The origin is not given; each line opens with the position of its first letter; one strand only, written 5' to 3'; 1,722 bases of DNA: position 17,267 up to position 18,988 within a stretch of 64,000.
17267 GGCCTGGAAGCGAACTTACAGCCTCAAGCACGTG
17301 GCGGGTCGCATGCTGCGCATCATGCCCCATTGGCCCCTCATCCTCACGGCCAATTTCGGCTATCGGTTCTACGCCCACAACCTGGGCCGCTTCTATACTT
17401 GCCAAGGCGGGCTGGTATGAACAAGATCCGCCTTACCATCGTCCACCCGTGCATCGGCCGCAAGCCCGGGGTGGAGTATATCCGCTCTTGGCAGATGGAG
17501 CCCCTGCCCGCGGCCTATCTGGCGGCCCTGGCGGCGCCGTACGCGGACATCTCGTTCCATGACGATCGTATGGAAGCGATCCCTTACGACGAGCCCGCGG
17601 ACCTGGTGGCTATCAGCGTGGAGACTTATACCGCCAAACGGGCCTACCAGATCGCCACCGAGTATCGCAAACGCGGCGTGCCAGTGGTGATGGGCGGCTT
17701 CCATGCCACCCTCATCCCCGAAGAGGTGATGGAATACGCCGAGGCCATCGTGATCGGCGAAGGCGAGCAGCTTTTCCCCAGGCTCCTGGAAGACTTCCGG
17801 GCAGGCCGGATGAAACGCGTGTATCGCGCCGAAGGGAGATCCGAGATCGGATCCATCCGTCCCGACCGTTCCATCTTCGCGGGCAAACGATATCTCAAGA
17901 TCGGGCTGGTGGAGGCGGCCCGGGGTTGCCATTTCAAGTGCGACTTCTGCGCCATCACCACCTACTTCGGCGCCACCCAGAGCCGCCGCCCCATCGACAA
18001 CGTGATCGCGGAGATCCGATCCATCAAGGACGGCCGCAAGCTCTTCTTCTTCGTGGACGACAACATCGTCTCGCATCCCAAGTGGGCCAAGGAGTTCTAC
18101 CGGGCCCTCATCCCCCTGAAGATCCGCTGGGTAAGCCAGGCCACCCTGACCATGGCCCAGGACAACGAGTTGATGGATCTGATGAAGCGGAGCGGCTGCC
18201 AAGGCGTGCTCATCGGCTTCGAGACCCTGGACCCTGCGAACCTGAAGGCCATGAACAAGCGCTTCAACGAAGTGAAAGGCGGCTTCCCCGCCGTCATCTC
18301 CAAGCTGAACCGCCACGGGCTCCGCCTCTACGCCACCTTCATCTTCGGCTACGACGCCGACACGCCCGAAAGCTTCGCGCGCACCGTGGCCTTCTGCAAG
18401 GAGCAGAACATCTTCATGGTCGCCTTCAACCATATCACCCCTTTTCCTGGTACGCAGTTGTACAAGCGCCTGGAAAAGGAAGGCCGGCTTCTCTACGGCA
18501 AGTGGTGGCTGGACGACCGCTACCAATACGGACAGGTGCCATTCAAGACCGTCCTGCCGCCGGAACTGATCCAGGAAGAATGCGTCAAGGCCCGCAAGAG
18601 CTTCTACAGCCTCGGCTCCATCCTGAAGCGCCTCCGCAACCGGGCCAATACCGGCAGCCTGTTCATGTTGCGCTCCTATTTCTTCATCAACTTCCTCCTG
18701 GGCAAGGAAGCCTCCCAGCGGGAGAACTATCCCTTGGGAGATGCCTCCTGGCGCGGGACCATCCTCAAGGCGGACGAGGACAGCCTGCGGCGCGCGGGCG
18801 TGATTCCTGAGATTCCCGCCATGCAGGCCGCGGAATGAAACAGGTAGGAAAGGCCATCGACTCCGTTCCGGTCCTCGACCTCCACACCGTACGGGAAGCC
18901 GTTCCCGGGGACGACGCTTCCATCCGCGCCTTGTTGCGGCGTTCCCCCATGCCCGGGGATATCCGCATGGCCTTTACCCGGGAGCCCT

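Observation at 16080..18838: Tandem pair of cobalamin-dependent radical SAM paralogs inside the lipid cluster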

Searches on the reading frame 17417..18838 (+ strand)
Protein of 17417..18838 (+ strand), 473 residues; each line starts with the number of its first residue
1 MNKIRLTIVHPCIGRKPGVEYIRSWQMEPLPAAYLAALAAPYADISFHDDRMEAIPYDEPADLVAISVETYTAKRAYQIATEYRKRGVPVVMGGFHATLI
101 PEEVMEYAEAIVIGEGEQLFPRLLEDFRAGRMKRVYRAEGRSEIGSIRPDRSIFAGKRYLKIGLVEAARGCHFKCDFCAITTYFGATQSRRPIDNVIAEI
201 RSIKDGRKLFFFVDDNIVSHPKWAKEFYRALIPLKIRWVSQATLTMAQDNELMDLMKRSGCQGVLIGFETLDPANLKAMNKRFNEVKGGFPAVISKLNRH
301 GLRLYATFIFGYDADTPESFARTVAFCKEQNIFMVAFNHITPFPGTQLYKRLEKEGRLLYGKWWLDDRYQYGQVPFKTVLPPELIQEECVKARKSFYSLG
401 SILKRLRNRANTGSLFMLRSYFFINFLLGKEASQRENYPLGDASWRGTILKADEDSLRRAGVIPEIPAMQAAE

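Call 6: search_protein_families(library=pfam, proteins=[window:17417-18838:+], max_evalue=0.01)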
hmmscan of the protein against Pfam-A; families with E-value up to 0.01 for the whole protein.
window:17417-18838:+ (473 aa): 4 families
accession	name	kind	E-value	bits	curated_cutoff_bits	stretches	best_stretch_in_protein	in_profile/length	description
PF04055.27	Radical_SAM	-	3.3e-14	53.8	29.5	1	168-326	4-165/166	Radical SAM superfamily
PF02310.24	B12-binding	-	7.1e-12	45.7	32.1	1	32-123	17-120/121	B12 binding domain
PF19864.5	Radical_SAM_N2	-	6.4e-07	29.4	29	1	79-141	77-139/151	Radical SAM proteins, N-terminal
PF13282.11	DUF4070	-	5.8e-06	26.8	22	1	346-409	1-61/144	Domain of unknown function (DUF4070)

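Call 7: search_protein_families(library=ncbifam, proteins=[window:17417-18838:+], max_evalue=0.01)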
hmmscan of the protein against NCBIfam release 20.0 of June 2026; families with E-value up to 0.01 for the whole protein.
window:17417-18838:+ (473 aa): 27 families (the best 25 are shown)
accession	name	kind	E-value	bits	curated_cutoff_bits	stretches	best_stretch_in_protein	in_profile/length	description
TIGR04479.1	bcpD_PhpK_rSAM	subfamily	4.2e-26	91.4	600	1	154-330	233-409/504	PhpK family radical SAM P-methyltransferase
TIGR04072.2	rSAM_ladder_B12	equivalog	1.3e-25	90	360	1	71-369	81-389/443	lipid biosynthesis B12-binding/radical SAM protein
TIGR03471.1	HpnJ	equivalog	2.4e-25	89.4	577.6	1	167-397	202-429/472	hopanoid biosynthesis associated radical SAM protein HpnJ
TIGR04013.1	B12_SAM_MJ_1487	hypoth_equivalog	4.5e-24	85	251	1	48-216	31-206/382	TIGR04013 family B12-binding domain/radical SAM domain-containing protein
TIGR02026.1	BchE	equivalog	2.1e-23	83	481.35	1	61-399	64-436/497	magnesium-protoporphyrin IX monomethyl ester anaerobic oxidative cyclase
NF038361.1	rSAM_Sden_1168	equivalog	3.2e-17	62.3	575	1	156-360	279-481/560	Sden_1168 family B12-binding radical SAM P-methyltransferase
TIGR04367.1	HpnR_B12_rSAM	equivalog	3.9e-17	62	650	1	84-395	87-411/490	hopanoid C-3 methylase HpnR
NF050148.1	rSAM_ApyD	equivalog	4.3e-17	61.7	750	1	164-352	201-393/645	RiPP biosynthesis radical SAM protein ApyD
TIGR04014.1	B12_SAM_MJ_0865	equivalog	4.6e-15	55.3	360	2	165-205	163-203/434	methyl-coenzyme M reductase glutamine C-methyltransferase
NF040546.1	rSAM_CUAEP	equivalog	5.2e-12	45.2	500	1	59-332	46-343/468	CUAEP/CCAEP-tail radical SAM (seleno)protein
NF033712.0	B12_rSAM_KedN5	subfamily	5.9e-12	44.6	700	1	161-324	194-364/624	KedN5 family methylcobalamin-dependent radical SAM C-methyltransferase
NF033070.1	rSAM_AprD4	equivalog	1.2e-11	44.2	500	1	153-352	187-390/456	AprD4 family radical SAM diol-dehydratase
TIGR04295.1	B12_rSAM_oligo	hypoth_equivalog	3e-10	39.4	400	1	165-350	203-382/422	TIGR04295 family B12-binding domain-containing radical SAM protein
NF040542.1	rSAM_RCCLKC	equivalog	6.7e-10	38.7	450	1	162-310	180-330/423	arsinothricin biosynthesis radical SAM protein ArsL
TIGR00089.1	TIGR00089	subfamily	4.3e-08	32.4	251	1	68-349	47-337/429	MiaB/RimO family radical SAM methylthiotransferase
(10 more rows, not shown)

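Call 12: find_encoding_contigs(protein=window:17417-18838:+, flank=10000, max_places=6)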
Protein window:17417-18838:+ (473 aa): 3 contigs read that carry it; 3 places shown.
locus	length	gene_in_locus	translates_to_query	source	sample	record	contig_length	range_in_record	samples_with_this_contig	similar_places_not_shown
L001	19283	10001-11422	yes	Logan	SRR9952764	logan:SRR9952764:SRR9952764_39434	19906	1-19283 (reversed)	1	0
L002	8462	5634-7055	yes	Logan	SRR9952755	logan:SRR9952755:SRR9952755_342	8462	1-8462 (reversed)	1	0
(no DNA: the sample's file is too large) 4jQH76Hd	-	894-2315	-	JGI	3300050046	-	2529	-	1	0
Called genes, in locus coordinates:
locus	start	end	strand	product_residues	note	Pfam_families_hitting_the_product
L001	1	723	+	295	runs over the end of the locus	PF11276:DUF3078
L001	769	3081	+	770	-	-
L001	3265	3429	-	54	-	-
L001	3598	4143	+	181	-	-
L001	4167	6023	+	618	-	PF00487:FA_desaturase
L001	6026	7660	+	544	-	PF03321:GH3, PF23571:GH3_M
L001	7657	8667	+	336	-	PF00487:FA_desaturase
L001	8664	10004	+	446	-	PF02310:B12-binding, PF04055:Radical_SAM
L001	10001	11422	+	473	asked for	PF02310:B12-binding, PF19864:Radical_SAM_N2 (weak), PF04055:Radical_SAM, PF13282:DUF4070 (weak)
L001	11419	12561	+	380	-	-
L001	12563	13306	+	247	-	-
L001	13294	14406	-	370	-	PF13469:Sulfotransfer_3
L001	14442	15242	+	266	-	-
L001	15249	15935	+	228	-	-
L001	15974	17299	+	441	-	PF00067:p450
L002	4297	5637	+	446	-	PF02310:B12-binding, PF04055:Radical_SAM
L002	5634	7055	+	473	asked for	PF02310:B12-binding, PF19864:Radical_SAM_N2 (weak), PF04055:Radical_SAM, PF13282:DUF4070 (weak)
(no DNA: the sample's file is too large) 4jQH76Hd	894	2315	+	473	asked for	PF02310:B12-binding, PF19864:Radical_SAM_N2 (weak), PF04055:Radical_SAM, PF13282:DUF4070 (weak)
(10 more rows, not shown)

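Call 13: find_homologous_proteins(query=window:17417-18838:+)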
Query window:17417-18838:+ (473 aa): 7716 proteins with E <= 0.001 among 8000 candidates; the best 120 are listed.
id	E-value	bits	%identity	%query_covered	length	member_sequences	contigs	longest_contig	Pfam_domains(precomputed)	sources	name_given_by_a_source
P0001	0.0e+0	1062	96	100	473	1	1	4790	PF04055.28,PF13282.12,PF19864.6,PF02310.25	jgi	jgi:radical SAM superfamily enzyme YgiQ (UPF0313 family)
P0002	0.0e+0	1025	100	95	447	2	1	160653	PF04055.28,PF13282.12,PF19864.6,PF02310.25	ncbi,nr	ncbi:MAG: B12-binding domain-containing radical SAM protein [Fibrobacteres bacterium]|nr:B12-binding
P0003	0.0e+0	1021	92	100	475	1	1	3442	PF04055.28,PF13282.12,PF19864.6,PF02310.25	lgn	-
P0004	9.9e-278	940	86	98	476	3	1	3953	PF04055.28,PF02310.25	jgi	jgi:radical SAM superfamily enzyme YgiQ (UPF0313 family)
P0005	5.6e-277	937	86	98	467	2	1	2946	PF04055.28,PF13282.12,PF19864.6,PF02310.25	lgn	-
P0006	8.4e-255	864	78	98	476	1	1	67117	PF04055.28,PF13282.12,PF19864.6,PF02310.25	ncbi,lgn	-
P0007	1.3e-215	735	68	95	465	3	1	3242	PF04055.28,PF02310.25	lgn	-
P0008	1.8e-215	734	68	95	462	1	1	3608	PF04055.28,PF02310.25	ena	-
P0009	1.1e-212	725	66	95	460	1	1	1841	PF04055.28,PF19864.6,PF02310.25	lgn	-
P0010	1.5e-212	725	66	97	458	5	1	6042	PF04055.28,PF19864.6,PF02310.25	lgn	-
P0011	1.9e-212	724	68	95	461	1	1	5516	PF04055.28,PF13282.12,PF19864.6,PF02310.25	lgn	-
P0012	2.8e-212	724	67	95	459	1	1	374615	PF04055.28,PF19864.6,PF02310.25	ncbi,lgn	-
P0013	3.1e-211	720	68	95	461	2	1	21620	PF04055.28,PF02310.25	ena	-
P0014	5.5e-209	713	65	95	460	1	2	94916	PF04055.28,PF19864.6,PF02310.25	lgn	-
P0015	2.9e-208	711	65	95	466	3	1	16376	PF04055.28,PF02310.25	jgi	-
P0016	6.8e-208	709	66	97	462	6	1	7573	PF04055.28,PF19864.6,PF02310.25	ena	-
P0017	8.2e-208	709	64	97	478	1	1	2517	PF04055.28,PF02310.25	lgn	-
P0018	1.7e-207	708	66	95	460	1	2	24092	PF04055.28,PF02310.25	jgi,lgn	jgi:radical SAM superfamily enzyme YgiQ (UPF0313 family)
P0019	6.4e-207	706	66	96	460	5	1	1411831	PF04055.28,PF19864.6,PF02310.25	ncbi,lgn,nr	ncbi:B12-binding domain-containing radical SAM protein [Leptospira mtsangambouensis]|nr:radical SAM 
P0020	3.2e-206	704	64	95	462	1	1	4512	PF04055.28,PF19864.6,PF02310.25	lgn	-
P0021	5.4e-205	700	65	96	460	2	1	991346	PF04055.28,PF19864.6,PF02310.25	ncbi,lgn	-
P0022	6.3e-205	700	65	97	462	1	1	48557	PF04055.28,PF19864.6,PF02310.25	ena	-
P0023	9.0e-204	696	65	95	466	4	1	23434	PF04055.28,PF19864.6,PF02310.25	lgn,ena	-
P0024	1.3e-203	695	65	95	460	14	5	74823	PF04055.28,PF19864.6,PF02310.25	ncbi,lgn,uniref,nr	ncbi:B12-binding domain-containing radical SAM protein [Leptospira meyeri]|uniref:B12-binding domain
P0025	2.4e-203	694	63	97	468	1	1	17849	PF04055.28,PF13282.12,PF02310.25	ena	-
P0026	9.7e-203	692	66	95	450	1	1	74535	PF04055.28,PF02310.25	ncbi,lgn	ncbi:MAG: radical SAM protein [Spirochaetota bacterium]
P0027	1.1e-202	692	64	99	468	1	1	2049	PF04055.28,PF02310.25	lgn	-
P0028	1.9e-202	691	64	95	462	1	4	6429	PF04055.28,PF02310.25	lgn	-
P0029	2.1e-202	691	64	95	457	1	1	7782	PF04055.28,PF19864.6,PF02310.25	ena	-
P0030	1.3e-201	689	65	95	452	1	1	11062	PF04055.28,PF13282.12,PF02310.25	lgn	-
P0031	2.9e-201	687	64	95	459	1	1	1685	PF04055.28,PF02310.25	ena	-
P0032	3.9e-201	687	64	95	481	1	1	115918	PF04055.28,PF19864.6,PF02310.25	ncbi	-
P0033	4.4e-200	684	64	95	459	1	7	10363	PF04055.28,PF02310.25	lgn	-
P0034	1.1e-199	682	62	96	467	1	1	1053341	PF04055.28,PF19864.6,PF02310.25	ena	-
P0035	1.2e-199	682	63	96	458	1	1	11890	PF04055.28,PF19864.6,PF02310.25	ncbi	-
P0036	6.2e-199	680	64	95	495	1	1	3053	PF04055.28,PF02310.25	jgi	jgi:radical SAM superfamily enzyme YgiQ (UPF0313 family)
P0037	2.0e-198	678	63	97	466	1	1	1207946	PF04055.28,PF02310.25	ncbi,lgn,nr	ncbi:MAG: B12-binding domain-containing radical SAM protein [Bacillaceae bacterium]|nr:B12-binding d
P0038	4.0e-198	677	65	95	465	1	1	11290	PF04055.28,PF13282.12,PF02310.25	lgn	-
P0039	4.0e-198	677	64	96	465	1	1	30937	PF04055.28,PF13282.12,PF02310.25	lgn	-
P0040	4.7e-198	677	64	95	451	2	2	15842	PF04055.28,PF13282.12,PF19864.6,PF02310.25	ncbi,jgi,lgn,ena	-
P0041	5.0e-198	677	62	95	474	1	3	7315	PF04055.28,PF19864.6,PF02310.25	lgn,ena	-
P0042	1.3e-197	675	63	96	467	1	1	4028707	PF04055.28,PF02310.25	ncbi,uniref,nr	ncbi:B12-binding domain-containing radical SAM protein [Leptospira sp. GIMC2001]|uniref:B12-binding 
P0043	2.8e-197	674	62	96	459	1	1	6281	PF04055.28,PF19864.6,PF02310.25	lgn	-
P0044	4.9e-197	673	64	95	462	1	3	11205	PF04055.28,PF13282.12,PF02310.25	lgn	-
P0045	6.6e-197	673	62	96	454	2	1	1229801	PF04055.28,PF02310.25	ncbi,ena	-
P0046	9.5e-197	673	64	96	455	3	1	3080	PF04055.28,PF02310.25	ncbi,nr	ncbi:MAG TPA: radical SAM protein [Elusimicrobiota bacterium]|nr:radical SAM protein [Elusimicrobiot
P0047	1.1e-196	672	62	96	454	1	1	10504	PF04055.28,PF19864.6,PF02310.25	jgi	-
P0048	1.9e-196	672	62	96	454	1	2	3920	PF04055.28,PF19864.6,PF02310.25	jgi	-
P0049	3.3e-196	671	63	95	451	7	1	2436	PF04055.28,PF19864.6,PF02310.25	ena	-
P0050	3.6e-196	671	61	96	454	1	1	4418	PF04055.28,PF02310.25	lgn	-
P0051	6.4e-196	670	62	95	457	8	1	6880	PF04055.28,PF02310.25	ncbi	-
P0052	6.5e-196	670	63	95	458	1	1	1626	PF04055.28,PF19864.6,PF02310.25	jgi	jgi:radical SAM superfamily enzyme YgiQ (UPF0313 family)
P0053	1.3e-195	669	63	95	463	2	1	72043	PF04055.28,PF19864.6,PF02310.25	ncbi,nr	ncbi:MAG: radical SAM protein [Bacteroidia bacterium]|nr:radical SAM protein [Bacteroidia bacterium]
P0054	1.9e-195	668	62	95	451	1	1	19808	PF04055.28,PF19864.6,PF02310.25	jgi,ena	-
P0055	2.6e-195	668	62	95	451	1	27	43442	PF04055.28,PF19864.6,PF02310.25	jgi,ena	-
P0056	2.6e-195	668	62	95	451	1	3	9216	PF04055.28,PF19864.6,PF02310.25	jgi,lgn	jgi:radical SAM superfamily enzyme YgiQ (UPF0313 family)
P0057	3.0e-195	668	62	95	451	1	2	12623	PF04055.28,PF19864.6,PF02310.25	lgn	-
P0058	3.4e-195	667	60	96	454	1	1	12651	PF04055.28,PF02310.25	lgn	-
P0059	3.5e-195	667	62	95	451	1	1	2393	PF04055.28,PF02310.25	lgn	-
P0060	3.5e-195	667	62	95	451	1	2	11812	PF04055.28,PF19864.6,PF02310.25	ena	-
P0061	3.5e-195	667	62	95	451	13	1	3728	PF04055.28,PF19864.6,PF02310.25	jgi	jgi:radical SAM superfamily enzyme YgiQ (UPF0313 family)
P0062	3.6e-195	667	62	95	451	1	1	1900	PF04055.28,PF19864.6,PF02310.25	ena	-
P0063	4.7e-195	667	64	95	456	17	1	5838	PF04055.28,PF19864.6,PF02310.25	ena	-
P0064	4.8e-195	667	61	96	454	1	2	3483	PF04055.28,PF02310.25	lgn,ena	-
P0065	6.1e-195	667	63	95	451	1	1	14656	PF04055.28,PF02310.25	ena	-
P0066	6.7e-195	666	62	95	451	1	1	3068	PF04055.28,PF19864.6,PF02310.25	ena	-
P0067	6.7e-195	666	62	95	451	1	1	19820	PF04055.28,PF19864.6,PF02310.25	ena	-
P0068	6.8e-195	666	62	95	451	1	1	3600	PF04055.28,PF19864.6,PF02310.25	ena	-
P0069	7.6e-195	666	64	95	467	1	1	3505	PF04055.28,PF19864.6,PF02310.25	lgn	-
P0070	7.6e-195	666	61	95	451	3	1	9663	PF04055.28,PF19864.6,PF02310.25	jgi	-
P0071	1.0e-194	666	60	96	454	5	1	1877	PF04055.28,PF02310.25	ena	-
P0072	1.1e-194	666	61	96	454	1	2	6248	PF04055.28,PF02310.25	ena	-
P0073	1.4e-194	665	62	95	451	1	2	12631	PF04055.28,PF02310.25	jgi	jgi:radical SAM superfamily enzyme YgiQ (UPF0313 family)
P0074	1.7e-194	665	62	95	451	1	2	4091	PF04055.28,PF19864.6,PF02310.25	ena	-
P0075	1.7e-194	665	62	95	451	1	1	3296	PF04055.28,PF19864.6,PF02310.25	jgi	-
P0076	2.1e-194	665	61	96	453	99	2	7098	PF04055.28,PF02310.25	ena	-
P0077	2.2e-194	665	61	96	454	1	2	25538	PF04055.28,PF02310.25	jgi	jgi:radical SAM superfamily enzyme YgiQ (UPF0313 family)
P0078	2.3e-194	665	61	95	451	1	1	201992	PF04055.28,PF02310.25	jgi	jgi:radical SAM superfamily enzyme YgiQ (UPF0313 family)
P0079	2.4e-194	665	61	96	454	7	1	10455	PF04055.28,PF02310.25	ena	-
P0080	2.6e-194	665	62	95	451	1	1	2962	PF04055.28,PF19864.6,PF02310.25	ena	-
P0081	3.1e-194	664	62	95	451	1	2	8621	PF04055.28,PF19864.6,PF02310.25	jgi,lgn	jgi:radical SAM superfamily enzyme YgiQ (UPF0313 family)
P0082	3.1e-194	664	62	95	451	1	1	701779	PF04055.28,PF02310.25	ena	-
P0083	4.4e-194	664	61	96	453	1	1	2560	PF04055.28,PF02310.25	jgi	jgi:radical SAM superfamily enzyme YgiQ (UPF0313 family)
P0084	4.7e-194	664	62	95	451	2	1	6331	PF04055.28,PF02310.25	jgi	jgi:radical SAM superfamily enzyme YgiQ (UPF0313 family)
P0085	4.8e-194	664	61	96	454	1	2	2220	PF04055.28,PF13282.12,PF02310.25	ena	-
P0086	5.2e-194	664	62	95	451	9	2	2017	PF04055.28,PF19864.6,PF02310.25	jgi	-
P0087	5.3e-194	664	62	95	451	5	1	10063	PF04055.28,PF02310.25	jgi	jgi:radical SAM superfamily enzyme YgiQ (UPF0313 family)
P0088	5.7e-194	663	62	95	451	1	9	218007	PF04055.28,PF02310.25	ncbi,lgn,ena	-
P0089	5.8e-194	663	62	95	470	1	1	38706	PF04055.28,PF19864.6,PF02310.25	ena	-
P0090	6.1e-194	663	62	95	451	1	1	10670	PF04055.28,PF02310.25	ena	-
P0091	6.1e-194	663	62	95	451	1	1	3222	PF04055.28,PF02310.25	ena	-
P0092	6.4e-194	663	61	95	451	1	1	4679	PF04055.28,PF02310.25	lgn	-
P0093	7.5e-194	663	61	95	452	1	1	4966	PF04055.28,PF19864.6,PF02310.25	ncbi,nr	ncbi:MAG: B12-binding domain-containing radical SAM protein [Chloroflexi bacterium]|nr:B12-binding d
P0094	8.1e-194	663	63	95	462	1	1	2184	PF04055.28,PF13282.12,PF02310.25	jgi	-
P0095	8.7e-194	663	62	95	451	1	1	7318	PF04055.28,PF19864.6,PF02310.25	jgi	jgi:radical SAM superfamily enzyme YgiQ (UPF0313 family)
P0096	1.1e-193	662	62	96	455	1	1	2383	PF04055.28,PF19864.6,PF02310.25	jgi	jgi:radical SAM superfamily enzyme YgiQ (UPF0313 family)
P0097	1.1e-193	662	62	95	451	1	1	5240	PF04055.28,PF19864.6,PF02310.25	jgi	jgi:radical SAM superfamily enzyme YgiQ (UPF0313 family)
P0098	1.2e-193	662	62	95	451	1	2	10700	PF04055.28,PF02310.25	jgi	-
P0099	1.2e-193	662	62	95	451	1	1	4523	PF04055.28,PF19864.6,PF02310.25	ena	-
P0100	1.3e-193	662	63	95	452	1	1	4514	PF04055.28,PF02310.25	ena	-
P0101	1.6e-193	662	62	95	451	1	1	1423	PF04055.28,PF19864.6,PF02310.25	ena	-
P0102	1.7e-193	662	62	95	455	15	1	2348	PF04055.28,PF02310.25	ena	-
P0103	1.8e-193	662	62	96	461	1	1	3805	PF04055.28,PF02310.25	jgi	jgi:radical SAM superfamily enzyme YgiQ (UPF0313 family)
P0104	1.8e-193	662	61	95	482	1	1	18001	PF04055.28,PF19864.6,PF02310.25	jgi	jgi:radical SAM superfamily enzyme YgiQ (UPF0313 family)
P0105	2.2e-193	661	61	96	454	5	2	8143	PF04055.28,PF02310.25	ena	-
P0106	2.2e-193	661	60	95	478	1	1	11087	PF04055.28,PF19864.6,PF02310.25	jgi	jgi:radical SAM superfamily enzyme YgiQ (UPF0313 family)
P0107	2.6e-193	661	61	95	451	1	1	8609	PF04055.28,PF02310.25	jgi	jgi:radical SAM superfamily enzyme YgiQ (UPF0313 family)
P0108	2.7e-193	661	62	95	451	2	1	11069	PF04055.28,PF02310.25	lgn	-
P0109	3.1e-193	661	62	95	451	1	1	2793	PF04055.28,PF19864.6,PF02310.25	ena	-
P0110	3.1e-193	661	62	95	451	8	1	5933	PF04055.28,PF02310.25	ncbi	-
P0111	3.2e-193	661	61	98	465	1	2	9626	PF04055.28,PF02310.25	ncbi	-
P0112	3.3e-193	661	61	95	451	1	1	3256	PF04055.28,PF02310.25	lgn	-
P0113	3.4e-193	661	66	90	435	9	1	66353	PF04055.28,PF13282.12,PF02310.25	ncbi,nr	ncbi:MAG: radical SAM protein [Leptospiraceae bacterium]|nr:radical SAM protein [Leptospiraceae bact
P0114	3.8e-193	661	62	95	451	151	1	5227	PF04055.28,PF02310.25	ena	-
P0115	4.2e-193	661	61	95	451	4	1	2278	PF04055.28,PF19864.6,PF02310.25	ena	-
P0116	4.4e-193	660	61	95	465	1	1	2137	PF04055.28,PF19864.6,PF02310.25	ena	-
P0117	4.6e-193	660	65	93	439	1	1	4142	PF04055.28,PF19864.6,PF02310.25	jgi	jgi:radical SAM superfamily enzyme YgiQ (UPF0313 family)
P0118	4.8e-193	660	62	95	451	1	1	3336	PF04055.28,PF19864.6,PF02310.25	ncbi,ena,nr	ncbi:MAG TPA: radical SAM protein [Candidatus Dormibacteraeota bacterium]|nr:radical SAM protein [Ca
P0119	5.0e-193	660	61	96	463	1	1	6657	PF04055.28,PF19864.6,PF02310.25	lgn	-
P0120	6.0e-193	660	62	95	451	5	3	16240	PF04055.28,PF02310.25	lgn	-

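Call 14: find_encoding_contigs(protein=P0019, flank=10000, max_places=2)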
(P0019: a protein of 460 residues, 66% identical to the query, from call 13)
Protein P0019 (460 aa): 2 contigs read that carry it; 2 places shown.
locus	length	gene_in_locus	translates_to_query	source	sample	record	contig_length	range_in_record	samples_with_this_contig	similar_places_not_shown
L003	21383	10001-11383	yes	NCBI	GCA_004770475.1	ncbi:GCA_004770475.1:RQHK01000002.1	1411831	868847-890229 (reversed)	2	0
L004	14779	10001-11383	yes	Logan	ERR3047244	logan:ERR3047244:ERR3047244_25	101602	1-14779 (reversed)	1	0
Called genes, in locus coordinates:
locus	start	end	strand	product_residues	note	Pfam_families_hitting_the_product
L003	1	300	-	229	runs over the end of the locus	PF01127:Sdh_cyt (faint)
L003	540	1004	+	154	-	-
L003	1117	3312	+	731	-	PF00916:Sulfate_transp, PF00484:Pro_CA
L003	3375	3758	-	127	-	PF07681:DoxX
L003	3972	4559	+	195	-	-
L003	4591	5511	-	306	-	PF00355:Rieske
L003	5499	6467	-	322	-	-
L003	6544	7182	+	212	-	PF14378:PAP2_3 (weak), PF01569:PAP2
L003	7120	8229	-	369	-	PF00487:FA_desaturase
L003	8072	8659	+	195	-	PF14534:DUF4440 (faint)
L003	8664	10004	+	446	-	PF02310:B12-binding, PF04055:Radical_SAM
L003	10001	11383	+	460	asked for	PF02310:B12-binding, PF19864:Radical_SAM_N2 (weak), PF04055:Radical_SAM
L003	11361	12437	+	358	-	-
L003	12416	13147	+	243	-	-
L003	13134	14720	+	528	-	PF03321:GH3, PF23571:GH3_M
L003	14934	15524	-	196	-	PF08327:AHSA1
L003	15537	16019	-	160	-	PF08327:AHSA1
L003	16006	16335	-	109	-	PF12840:HTH_20, PF01022:HTH_5, PF12802:MarR_2 (weak), PF13412:HTH_24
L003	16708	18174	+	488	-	PF00070:Pyr_redox (faint), PF00743:FMO-like, PF01266:DAO, PF01488:Shikimate_DH (faint), PF07992:Pyr_redox_2, PF13434:Lys_Orn_oxgnase (faint), PF13450:NAD_binding_8, PF13738:Pyr_redox_3, +1 more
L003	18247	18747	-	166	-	-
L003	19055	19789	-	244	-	PF03734:YkuD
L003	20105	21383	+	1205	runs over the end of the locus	PF08471:Ribonuc_red_2_N, PF02867:Ribonuc_red_lgC, PF12637:TSCPD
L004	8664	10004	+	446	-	PF02310:B12-binding, PF04055:Radical_SAM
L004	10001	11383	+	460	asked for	PF02310:B12-binding, PF19864:Radical_SAM_N2 (weak), PF04055:Radical_SAM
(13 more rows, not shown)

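Call 15: find_encoding_contigs(protein=P0037, flank=10000, max_places=2)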
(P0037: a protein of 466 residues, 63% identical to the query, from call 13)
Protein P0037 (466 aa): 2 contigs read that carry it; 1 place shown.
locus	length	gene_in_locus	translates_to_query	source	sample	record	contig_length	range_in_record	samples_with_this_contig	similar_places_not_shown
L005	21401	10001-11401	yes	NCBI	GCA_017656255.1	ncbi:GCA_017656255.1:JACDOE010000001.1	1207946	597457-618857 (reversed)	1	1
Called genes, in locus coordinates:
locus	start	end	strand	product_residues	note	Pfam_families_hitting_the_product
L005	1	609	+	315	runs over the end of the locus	-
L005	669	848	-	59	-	PF08141:SspH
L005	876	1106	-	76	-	-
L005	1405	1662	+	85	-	PF07883:Cupin_2 (weak)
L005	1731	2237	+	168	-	-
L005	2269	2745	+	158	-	PF00293:NUDIX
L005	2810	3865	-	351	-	PF18915:DUF5667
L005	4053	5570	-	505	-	PF01425:Amidase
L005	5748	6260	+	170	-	-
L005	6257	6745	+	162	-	-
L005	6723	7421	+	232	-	-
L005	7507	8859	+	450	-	PF02310:B12-binding, PF04055:Radical_SAM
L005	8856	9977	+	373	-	PF04055:Radical_SAM, PF13186:SPASM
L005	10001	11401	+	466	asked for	PF02310:B12-binding, PF04055:Radical_SAM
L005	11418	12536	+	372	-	-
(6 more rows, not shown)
